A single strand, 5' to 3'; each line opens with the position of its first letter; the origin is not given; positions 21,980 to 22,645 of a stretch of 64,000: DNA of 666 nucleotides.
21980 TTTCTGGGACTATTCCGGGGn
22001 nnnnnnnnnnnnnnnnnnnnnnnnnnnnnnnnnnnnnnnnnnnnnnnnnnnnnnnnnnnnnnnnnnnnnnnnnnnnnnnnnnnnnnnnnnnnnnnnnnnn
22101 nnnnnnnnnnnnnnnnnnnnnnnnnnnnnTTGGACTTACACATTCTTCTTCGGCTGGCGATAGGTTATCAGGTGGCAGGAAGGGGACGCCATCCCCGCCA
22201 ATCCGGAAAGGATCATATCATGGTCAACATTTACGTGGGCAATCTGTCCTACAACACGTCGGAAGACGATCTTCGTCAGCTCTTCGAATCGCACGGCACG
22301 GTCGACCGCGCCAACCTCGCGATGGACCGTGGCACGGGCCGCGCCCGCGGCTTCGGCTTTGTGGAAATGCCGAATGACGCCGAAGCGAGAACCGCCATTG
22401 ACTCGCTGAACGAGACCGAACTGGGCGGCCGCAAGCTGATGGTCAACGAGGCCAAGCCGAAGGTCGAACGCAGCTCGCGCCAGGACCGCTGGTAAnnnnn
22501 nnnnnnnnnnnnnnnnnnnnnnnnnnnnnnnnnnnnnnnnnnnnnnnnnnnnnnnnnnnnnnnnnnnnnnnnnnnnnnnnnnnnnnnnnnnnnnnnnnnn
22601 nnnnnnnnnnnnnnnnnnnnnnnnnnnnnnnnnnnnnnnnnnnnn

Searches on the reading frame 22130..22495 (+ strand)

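Call 78: search_protein_families(library=pfam, proteins=[window:22130-22495:+], max_evalue=0.001)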
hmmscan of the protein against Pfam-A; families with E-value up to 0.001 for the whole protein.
window:22130-22495:+ (121 aa): 1 family
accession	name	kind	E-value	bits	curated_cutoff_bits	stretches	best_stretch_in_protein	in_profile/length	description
PF00076.28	RRM_1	-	1.5e-22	79.7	20.7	1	34-103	1-69/70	RNA recognition motif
